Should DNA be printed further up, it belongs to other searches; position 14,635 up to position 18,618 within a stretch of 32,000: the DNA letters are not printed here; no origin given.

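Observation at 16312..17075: GlnE chimera: a GlnD-type linker plus tandem ACT module inserted between the two nucleotidyltransferase halves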

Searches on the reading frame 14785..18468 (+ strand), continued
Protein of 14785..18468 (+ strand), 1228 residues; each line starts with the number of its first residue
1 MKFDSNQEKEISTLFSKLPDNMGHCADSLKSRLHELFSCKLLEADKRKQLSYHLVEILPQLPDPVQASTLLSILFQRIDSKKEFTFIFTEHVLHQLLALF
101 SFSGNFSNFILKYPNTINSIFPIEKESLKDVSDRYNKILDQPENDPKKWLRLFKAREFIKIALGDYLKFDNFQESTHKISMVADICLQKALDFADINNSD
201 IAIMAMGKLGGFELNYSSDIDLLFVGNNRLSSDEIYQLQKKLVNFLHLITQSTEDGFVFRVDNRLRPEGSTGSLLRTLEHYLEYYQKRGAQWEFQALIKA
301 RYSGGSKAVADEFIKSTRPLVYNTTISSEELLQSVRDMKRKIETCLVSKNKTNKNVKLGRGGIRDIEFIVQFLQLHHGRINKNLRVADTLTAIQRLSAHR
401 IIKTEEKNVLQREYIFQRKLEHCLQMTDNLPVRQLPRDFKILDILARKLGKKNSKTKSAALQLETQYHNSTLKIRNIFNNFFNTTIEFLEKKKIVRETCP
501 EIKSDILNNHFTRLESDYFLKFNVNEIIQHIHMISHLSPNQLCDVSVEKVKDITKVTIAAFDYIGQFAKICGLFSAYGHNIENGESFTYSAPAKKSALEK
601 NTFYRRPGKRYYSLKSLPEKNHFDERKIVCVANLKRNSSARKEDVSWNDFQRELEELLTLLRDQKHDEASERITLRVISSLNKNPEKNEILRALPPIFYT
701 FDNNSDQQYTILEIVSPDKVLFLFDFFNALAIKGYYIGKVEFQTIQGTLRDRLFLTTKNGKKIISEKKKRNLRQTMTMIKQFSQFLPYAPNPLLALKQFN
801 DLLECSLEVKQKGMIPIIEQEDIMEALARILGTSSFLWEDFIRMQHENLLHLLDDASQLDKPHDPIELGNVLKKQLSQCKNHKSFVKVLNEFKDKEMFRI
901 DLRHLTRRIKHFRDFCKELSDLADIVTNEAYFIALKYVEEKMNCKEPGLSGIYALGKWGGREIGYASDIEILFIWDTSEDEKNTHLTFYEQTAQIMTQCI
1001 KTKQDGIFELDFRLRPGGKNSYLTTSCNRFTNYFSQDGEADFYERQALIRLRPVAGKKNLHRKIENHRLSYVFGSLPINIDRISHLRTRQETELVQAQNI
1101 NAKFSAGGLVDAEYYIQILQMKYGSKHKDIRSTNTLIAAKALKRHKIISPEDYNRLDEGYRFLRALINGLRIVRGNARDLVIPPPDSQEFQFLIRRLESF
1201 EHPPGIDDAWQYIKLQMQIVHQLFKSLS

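Call 7: find_homologous_proteins(query=window:14785-18468:+, max_evalue=0.00001)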
Query window:14785-18468:+ (1228 aa): 7829 proteins with E <= 0.00001 among 8000 candidates; the best 120 are listed.
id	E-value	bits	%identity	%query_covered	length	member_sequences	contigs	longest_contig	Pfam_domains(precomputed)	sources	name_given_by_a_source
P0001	0.0e+0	2773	100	100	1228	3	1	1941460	PF08335.17,PF03710.22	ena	-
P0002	0.0e+0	2315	84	100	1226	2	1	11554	PF08335.17,PF03710.22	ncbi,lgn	-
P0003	0.0e+0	1367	52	98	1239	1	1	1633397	PF08335.17,PF03710.22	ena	-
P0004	0.0e+0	1359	53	95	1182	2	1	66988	PF08335.17,PF03710.22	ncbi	-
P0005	0.0e+0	1333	52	98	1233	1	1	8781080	PF08335.17,PF03710.22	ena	-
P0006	0.0e+0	1332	53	93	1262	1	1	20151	PF08335.17,PF03710.22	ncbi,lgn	-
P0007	0.0e+0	1301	51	98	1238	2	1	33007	PF08335.17,PF03710.22,PF27446.1,PF03445.20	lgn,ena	-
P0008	0.0e+0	1245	49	99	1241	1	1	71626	PF08335.17,PF10335.15,PF03710.22,PF27446.1,PF03445.20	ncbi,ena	-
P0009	0.0e+0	1238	49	97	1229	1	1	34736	PF08335.17,PF03710.22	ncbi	-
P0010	0.0e+0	1153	47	96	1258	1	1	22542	PF08335.17,PF03710.22,PF03445.20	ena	-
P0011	0.0e+0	1132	46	99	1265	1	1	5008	PF08335.17,PF03710.22,PF27446.1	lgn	-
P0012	0.0e+0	1017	45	93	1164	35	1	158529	PF08335.17,PF10335.15,PF03710.22,PF03445.20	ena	-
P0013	0.0e+0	1016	43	93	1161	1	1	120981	PF08335.17,PF10335.15,PF03710.22,PF03445.20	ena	-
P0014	7.4e-298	1010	44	93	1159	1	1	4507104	PF08335.17,PF10335.15,PF03710.22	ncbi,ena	-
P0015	4.3e-297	1007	44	92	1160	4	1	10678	PF08335.17,PF10335.15,PF03710.22,PF03445.20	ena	-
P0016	1.1e-296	1006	44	92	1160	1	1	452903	PF08335.17,PF10335.15,PF03710.22,PF03445.20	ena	-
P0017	2.0e-296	1005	44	93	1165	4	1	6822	PF08335.17,PF10335.15,PF03710.22,PF03445.20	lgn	-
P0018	3.9e-295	1001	44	93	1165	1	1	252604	PF08335.17,PF10335.15,PF03710.22,PF03445.20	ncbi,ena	-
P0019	9.2e-295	999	43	93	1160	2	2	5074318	PF08335.17,PF10335.15,PF03710.22,PF03445.20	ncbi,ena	-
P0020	1.5e-294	999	44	93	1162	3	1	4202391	PF08335.17,PF10335.15,PF03710.22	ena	-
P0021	3.8e-294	997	43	96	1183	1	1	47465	PF08335.17,PF03710.22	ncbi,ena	-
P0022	1.4e-293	995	43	93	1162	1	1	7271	PF08335.17,PF10335.15,PF03710.22,PF03445.20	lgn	-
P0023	3.5e-292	991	43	93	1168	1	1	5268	PF08335.17,PF10335.15,PF03710.22,PF03445.20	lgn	-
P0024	2.8e-291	988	43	92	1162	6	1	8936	PF08335.17,PF03710.22,PF03445.20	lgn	-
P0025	4.2e-291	987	43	93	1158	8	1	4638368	PF08335.17,PF10335.15,PF03710.22,PF03445.20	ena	-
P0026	1.2e-290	986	43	93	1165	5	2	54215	PF08335.17,PF10335.15,PF03710.22,PF03445.20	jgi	-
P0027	2.9e-290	984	43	93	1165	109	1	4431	PF08335.17,PF10335.15,PF03710.22,PF03445.20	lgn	-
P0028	6.3e-288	977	43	93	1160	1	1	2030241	PF08335.17,PF10335.15,PF03710.22,PF03445.20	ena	-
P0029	1.8e-287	975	43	93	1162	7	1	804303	PF08335.17,PF10335.15,PF03710.22,PF03445.20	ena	-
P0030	3.9e-286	971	43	93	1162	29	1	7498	PF08335.17,PF10335.15,PF03710.22,PF03445.20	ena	-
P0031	1.7e-284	965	42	95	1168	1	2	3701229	PF08335.17,PF10335.15,PF03710.22,PF03445.20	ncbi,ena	-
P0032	1.1e-282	959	42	93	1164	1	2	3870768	PF08335.17,PF10335.15,PF03710.22,PF03445.20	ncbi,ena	-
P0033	2.0e-282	958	43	93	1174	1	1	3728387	PF08335.17,PF10335.15,PF03710.22,PF03445.20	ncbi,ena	-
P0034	3.1e-257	875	40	96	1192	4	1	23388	PF08335.17,PF03710.22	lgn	-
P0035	5.4e-248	844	39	98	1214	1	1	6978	PF08335.17,PF03710.22,PF03445.20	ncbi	-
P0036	3.7e-237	808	38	99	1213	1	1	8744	PF08335.17,PF03710.22,PF03445.20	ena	-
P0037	1.4e-236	807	39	95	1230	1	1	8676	PF08335.17,PF03710.22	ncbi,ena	-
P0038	8.4e-231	787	39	95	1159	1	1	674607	PF08335.17,PF03710.22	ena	-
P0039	1.9e-226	773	37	95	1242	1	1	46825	PF08335.17,PF03710.22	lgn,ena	-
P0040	2.0e-215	737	37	92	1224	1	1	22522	PF08335.17,PF03710.22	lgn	-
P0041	7.1e-208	712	38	89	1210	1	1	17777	PF08335.17,PF03710.22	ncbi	-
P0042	1.1e-206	708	39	87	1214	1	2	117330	PF08335.17,PF03710.22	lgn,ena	-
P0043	1.7e-206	707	42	68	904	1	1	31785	PF08335.17,PF03710.22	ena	-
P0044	6.1e-205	702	39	85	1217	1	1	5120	PF08335.17,PF03710.22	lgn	-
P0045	4.0e-198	679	37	87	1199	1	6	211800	PF08335.17,PF03710.22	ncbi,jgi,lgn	jgi:glutamate-ammonia-ligase adenylyltransferase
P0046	4.7e-197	676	35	90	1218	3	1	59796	PF08335.17,PF10335.15,PF03710.22,PF24931.2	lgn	-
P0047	4.0e-195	669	35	90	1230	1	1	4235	PF08335.17,PF03710.22,PF24931.2,PF01842.32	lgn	-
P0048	7.5e-194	665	36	90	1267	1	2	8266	PF08335.17,PF10335.15,PF03710.22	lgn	-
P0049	1.3e-191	658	35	92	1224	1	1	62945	PF08335.17,PF03710.22,PF24931.2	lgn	-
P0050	2.2e-191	657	37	85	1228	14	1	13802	PF08335.17,PF10335.15,PF03710.22,PF24931.2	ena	-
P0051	4.2e-190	653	35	85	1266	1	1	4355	PF08335.17,PF03710.22,PF24931.2,PF03445.20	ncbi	-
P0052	4.9e-190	652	35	94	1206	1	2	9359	PF08335.17,PF10335.15,PF03710.22,PF24931.2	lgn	-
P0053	6.5e-190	652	34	93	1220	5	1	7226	PF08335.17,PF03710.22,PF24931.2,PF26956.1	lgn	-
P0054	9.6e-187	642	37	85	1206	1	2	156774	PF08335.17,PF03710.22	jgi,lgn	-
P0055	7.4e-186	639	34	93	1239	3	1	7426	PF08335.17,PF03710.22,PF24931.2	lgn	-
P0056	5.8e-185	636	34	94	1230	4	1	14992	PF08335.17,PF03710.22,PF24931.2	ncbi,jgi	jgi:glutamate-ammonia-ligase adenylyltransferase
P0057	1.1e-184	635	34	93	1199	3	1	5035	PF08335.17,PF03710.22,PF24931.2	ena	-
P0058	2.8e-184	633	34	93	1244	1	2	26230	PF08335.17,PF03710.22,PF24931.2,PF26956.1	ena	-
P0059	1.8e-183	631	35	95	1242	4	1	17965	PF08335.17,PF03710.22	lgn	-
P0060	1.8e-183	631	35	94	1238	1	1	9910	PF08335.17,PF03710.22,PF24931.2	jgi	jgi:glutamate-ammonia-ligase adenylyltransferase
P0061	2.0e-183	631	36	86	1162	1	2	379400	PF08335.17,PF03710.22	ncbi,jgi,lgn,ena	jgi:glutamate-ammonia-ligase adenylyltransferase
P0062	2.0e-183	631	36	88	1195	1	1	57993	PF08335.17,PF03710.22,PF27446.1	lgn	-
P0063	3.2e-183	630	36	86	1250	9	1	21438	PF08335.17,PF03710.22,PF24931.2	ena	-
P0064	4.3e-183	629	34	91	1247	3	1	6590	PF08335.17,PF03710.22,PF24931.2,PF01842.32,PF03445.20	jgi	jgi:glutamate-ammonia-ligase adenylyltransferase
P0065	9.2e-182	625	34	90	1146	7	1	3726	PF08335.17,PF03710.22,PF26956.1,PF03445.20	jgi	jgi:glutamate-ammonia-ligase adenylyltransferase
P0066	2.6e-181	624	33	92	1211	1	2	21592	PF08335.17,PF03710.22,PF24931.2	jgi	jgi:[glutamine synthetase] adenylyltransferase / [glutamine synthetase]-adenylyl-L-tyrosine phosphor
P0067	6.8e-181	622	34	93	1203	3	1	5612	PF08335.17,PF03710.22,PF24931.2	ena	-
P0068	7.1e-181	622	35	94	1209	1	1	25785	PF08335.17,PF03710.22,PF24931.2,PF03445.20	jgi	jgi:[glutamine synthetase] adenylyltransferase / [glutamine synthetase]-adenylyl-L-tyrosine phosphor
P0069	1.0e-180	622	33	97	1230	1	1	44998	PF08335.17,PF10335.15,PF03710.22,PF24931.2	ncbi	-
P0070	1.2e-180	621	35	94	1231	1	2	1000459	PF08335.17,PF03710.22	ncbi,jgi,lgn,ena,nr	ncbi:MAG: glutamine synthetase adenylyltransferase [Chloroflexi bacterium HGW-Chloroflexi-6]|nr:MAG:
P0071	1.8e-179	618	33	95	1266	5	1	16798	PF08335.17,PF03710.22,PF24931.2,PF26956.1,PF01842.32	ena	-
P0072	2.7e-179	617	34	90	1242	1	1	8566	PF08335.17,PF03710.22,PF24931.2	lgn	-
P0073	3.0e-179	617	35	90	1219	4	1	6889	PF08335.17,PF03710.22,PF24931.2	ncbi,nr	ncbi:MAG: hypothetical protein VB089_17135 [Anaerolineaceae bacterium]|nr:hypothetical protein [Anae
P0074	7.6e-179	615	35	93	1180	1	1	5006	PF08335.17,PF03710.22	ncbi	ncbi:MAG: glutamine synthetase adenylyltransferase [Rhodothermia bacterium]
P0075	7.7e-179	615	34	94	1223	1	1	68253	PF08335.17,PF10335.15,PF03710.22,PF24931.2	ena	-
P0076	1.2e-178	615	34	94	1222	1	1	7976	PF08335.17,PF03710.22,PF24931.2,PF03445.20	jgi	jgi:glutamate-ammonia-ligase adenylyltransferase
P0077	7.4e-178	612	35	90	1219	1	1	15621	PF08335.17,PF03710.22,PF24931.2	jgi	jgi:[glutamine synthetase] adenylyltransferase / [glutamine synthetase]-adenylyl-L-tyrosine phosphor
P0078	1.1e-175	605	35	86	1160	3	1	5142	PF08335.17,PF03710.22,PF24931.2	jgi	-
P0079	1.3e-174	601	33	94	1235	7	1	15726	PF08335.17,PF03710.22,PF24931.2,PF01842.32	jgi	jgi:glutamate-ammonia-ligase adenylyltransferase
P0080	3.8e-174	600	41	58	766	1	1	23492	PF08335.17,PF03710.22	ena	-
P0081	4.8e-174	599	36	83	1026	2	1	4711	PF08335.17,PF03710.22,PF24931.2,PF01842.32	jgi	jgi:glutamate-ammonia-ligase adenylyltransferase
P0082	1.5e-173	598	35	86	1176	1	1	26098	PF08335.17,PF03710.22,PF01842.32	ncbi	ncbi:glutamine synthetase adenylyltransferase [Bacteroidota bacterium]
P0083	5.1e-173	596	35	85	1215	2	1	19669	PF08335.17,PF03710.22,PF01842.32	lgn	-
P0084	2.1e-172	594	33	94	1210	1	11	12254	PF08335.17,PF03710.22,PF03445.20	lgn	-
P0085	3.2e-172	593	35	85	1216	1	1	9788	PF08335.17,PF03710.22,PF01842.32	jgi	jgi:glutamate-ammonia-ligase adenylyltransferase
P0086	5.1e-172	593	33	90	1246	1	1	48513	PF08335.17,PF03710.22,PF24931.2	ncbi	-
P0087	1.3e-171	591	33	90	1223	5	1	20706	PF08335.17,PF10335.15,PF03710.22,PF24931.2,PF01842.32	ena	-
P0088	6.3e-171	589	35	85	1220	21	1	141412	PF08335.17,PF10335.15,PF03710.22,PF26956.1,PF01842.32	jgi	jgi:[glutamine synthetase] adenylyltransferase / [glutamine synthetase]-adenylyl-L-tyrosine phosphor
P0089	1.1e-170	588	34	85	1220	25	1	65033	PF08335.17,PF10335.15,PF03710.22,PF24931.2,PF26956.1,PF01842.32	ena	-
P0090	2.4e-169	584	35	85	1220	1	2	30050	PF08335.17,PF03710.22,PF24931.2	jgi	jgi:glutamate-ammonia-ligase adenylyltransferase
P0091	3.1e-169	584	33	90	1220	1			PF08335.17,PF10335.15,PF03710.22,PF24931.2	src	-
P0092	1.1e-168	582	33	90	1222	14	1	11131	PF08335.17,PF10335.15,PF03710.22,PF24931.2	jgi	jgi:glutamate-ammonia-ligase adenylyltransferase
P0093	1.3e-168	581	36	85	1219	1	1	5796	PF08335.17,PF03710.22,PF01842.32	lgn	-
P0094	1.9e-168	581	35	85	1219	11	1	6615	PF08335.17,PF03710.22,PF26956.1,PF01842.32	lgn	-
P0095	4.5e-168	580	34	88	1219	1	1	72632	PF08335.17,PF03710.22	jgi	jgi:[glutamine synthetase] adenylyltransferase / [glutamine synthetase]-adenylyl-L-tyrosine phosphor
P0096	1.2e-167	578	34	85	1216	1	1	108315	PF08335.17,PF03710.22,PF24931.2,PF01842.32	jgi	jgi:[glutamine synthetase] adenylyltransferase / [glutamine synthetase]-adenylyl-L-tyrosine phosphor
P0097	5.6e-167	576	34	85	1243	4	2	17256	PF08335.17,PF03710.22,PF01842.32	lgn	-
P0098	1.4e-166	575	34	85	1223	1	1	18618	PF08335.17,PF03710.22,PF24931.2,PF26956.1,PF01842.32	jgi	jgi:[glutamine synthetase] adenylyltransferase / [glutamine synthetase]-adenylyl-L-tyrosine phosphor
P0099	7.7e-163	562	32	94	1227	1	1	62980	PF08335.17,PF10335.15,PF03710.22,PF01842.32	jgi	jgi:glutamate-ammonia-ligase adenylyltransferase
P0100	2.5e-162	561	34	85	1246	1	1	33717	PF08335.17,PF03710.22,PF01842.32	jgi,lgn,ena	-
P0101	2.6e-162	561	33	90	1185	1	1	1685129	PF08335.17,PF03710.22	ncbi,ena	-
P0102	3.1e-162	560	34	85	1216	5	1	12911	PF08335.17,PF03710.22,PF01842.32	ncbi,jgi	-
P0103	1.7e-161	558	37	73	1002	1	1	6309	PF08335.17,PF03710.22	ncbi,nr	ncbi:MAG: hypothetical protein KAT05_13725, partial [Spirochaetes bacterium]|nr:hypothetical protein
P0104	8.5e-161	556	32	90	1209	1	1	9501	PF08335.17,PF03710.22,PF03445.20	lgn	-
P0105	6.2e-159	549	38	29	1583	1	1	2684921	PF08335.17,PF03710.22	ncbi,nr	ncbi:bifunctional glutamine synthetase adenylyltransferase/adenylyl-removing enzyme [Spirochaetota b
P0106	3.1e-158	547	33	90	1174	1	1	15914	PF08335.17,PF03710.22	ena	-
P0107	2.0e-156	541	33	85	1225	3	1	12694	PF08335.17,PF03710.22,PF01842.32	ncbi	-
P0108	4.4e-151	523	33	52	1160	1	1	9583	PF08335.17,PF03710.22,PF01842.32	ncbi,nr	ncbi:hypothetical protein N9K06_01265 [Omnitrophica bacterium]|nr:hypothetical protein [Candidatus O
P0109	5.3e-149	517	34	57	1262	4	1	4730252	PF08335.17,PF03710.22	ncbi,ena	-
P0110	2.4e-146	508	34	58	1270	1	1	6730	PF08335.17,PF03710.22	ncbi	-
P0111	1.4e-142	495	31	92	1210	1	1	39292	PF08335.17,PF03710.22,PF01842.32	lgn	-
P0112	1.2e-141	492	33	77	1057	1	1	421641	PF08335.17,PF03710.22,PF03445.20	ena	-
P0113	3.0e-139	484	32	57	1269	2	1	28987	PF08335.17,PF03710.22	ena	-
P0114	4.8e-136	474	37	40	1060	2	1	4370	PF08335.17,PF03710.22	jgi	jgi:glutamate-ammonia-ligase adenylyltransferase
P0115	3.0e-134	468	31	58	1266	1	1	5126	PF08335.17,PF03710.22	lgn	-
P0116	3.1e-133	464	32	57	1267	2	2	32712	PF08335.17,PF03710.22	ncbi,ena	-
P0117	1.7e-130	455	31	57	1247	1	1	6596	PF08335.17,PF03710.22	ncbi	-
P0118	3.7e-128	448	33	76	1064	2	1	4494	PF08335.17,PF03710.22,PF01842.32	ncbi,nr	ncbi:MAG TPA: glutamine synthetase adenylyltransferase, partial [Planctomicrobium sp.]|nr:glutamine 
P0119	2.1e-123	432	28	57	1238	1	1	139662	PF08335.17,PF03710.22,PF01842.32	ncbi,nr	ncbi:MAG: glutamate-ammonia-ligase adenylyltransferase [Spirochaetes bacterium]|nr:MAG: glutamate-am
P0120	1.6e-118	416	35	33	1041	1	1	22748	PF08335.17,PF03710.22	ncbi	-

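Call 13: find_encoding_contigs(protein=P0001, flank=10000, max_places=3)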
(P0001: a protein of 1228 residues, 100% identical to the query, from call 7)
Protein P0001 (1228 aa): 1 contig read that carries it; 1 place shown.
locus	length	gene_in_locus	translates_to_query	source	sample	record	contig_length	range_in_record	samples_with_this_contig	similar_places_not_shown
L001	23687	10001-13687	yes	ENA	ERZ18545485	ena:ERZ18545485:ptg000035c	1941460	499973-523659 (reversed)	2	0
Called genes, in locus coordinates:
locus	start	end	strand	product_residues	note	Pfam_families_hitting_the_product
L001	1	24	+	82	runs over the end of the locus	PF00574:CLP_protease (weak), PF25145:NfeD1b_N (weak), PF01343:Peptidase_S49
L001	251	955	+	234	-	PF15780:ASH (faint), PF07610:DUF1573, PF22544:HYDIN_VesB_CFA65-like_Ig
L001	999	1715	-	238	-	PF13398:Peptidase_M50B (weak), PF02163:Peptidase_M50 (weak)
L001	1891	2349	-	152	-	PF00293:NUDIX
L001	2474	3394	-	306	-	PF02881:SRP54_N, PF13604:AAA_30, PF00448:SRP54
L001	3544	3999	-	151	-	PF01029:NusB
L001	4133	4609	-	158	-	PF00885:DMRL_synthase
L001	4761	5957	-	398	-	PF00926:DHBP_synthase, PF00925:GTP_cyclohydro2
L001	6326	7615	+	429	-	PF03952:Enolase_N, PF00113:Enolase_C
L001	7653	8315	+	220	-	-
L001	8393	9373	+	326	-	PF01520:Amidase_3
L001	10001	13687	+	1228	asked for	PF03710:GlnE, PF08335:GlnD_UR_UTase, PF03710:GlnE, PF08335:GlnD_UR_UTase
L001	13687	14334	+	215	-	PF04028:DUF374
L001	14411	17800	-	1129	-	-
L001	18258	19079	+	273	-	PF00551:Formyl_trans_N, PF02911:Formyl_trans_C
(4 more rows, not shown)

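Call 41: find_encoding_contigs(protein=P0070, flank=10000, max_places=1)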
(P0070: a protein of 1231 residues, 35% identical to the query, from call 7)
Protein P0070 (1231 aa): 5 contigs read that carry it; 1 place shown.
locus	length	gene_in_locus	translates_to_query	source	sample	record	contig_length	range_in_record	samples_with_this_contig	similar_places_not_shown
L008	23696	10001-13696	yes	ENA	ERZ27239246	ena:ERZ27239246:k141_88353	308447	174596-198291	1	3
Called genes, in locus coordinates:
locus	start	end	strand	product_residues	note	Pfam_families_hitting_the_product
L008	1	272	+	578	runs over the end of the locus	PF08811:DUF1800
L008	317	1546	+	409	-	PF07394:DUF1501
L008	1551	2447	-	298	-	PF00892:EamA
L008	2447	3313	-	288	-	PF00165:HTH_AraC (weak), PF12833:HTH_18, PF01035:DNA_binding_1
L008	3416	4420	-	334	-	PF00069:Pkinase, PF07714:PK_Tyr_Ser-Thr, PF01636:APH (faint), PF03109:ABC1 (weak)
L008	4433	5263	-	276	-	PF00481:PP2C, PF13672:PP2C_2, PF07228:SpoIIE (faint)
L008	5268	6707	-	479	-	PF00324:AA_permease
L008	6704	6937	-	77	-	-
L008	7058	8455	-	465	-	PF00909:Ammonium_transp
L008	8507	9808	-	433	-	PF00939:Na_sulph_symp (weak), PF02040:ArsB, PF03600:CitMHS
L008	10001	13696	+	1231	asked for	PF03710:GlnE, PF08335:GlnD_UR_UTase, PF03710:GlnE, PF08335:GlnD_UR_UTase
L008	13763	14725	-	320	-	PF01297:ZnuA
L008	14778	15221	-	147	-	PF01475:FUR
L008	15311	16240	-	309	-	PF01545:Cation_efflux, PF16916:ZT_dimer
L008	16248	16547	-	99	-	PF12840:HTH_20, PF01022:HTH_5, PF12802:MarR_2 (weak)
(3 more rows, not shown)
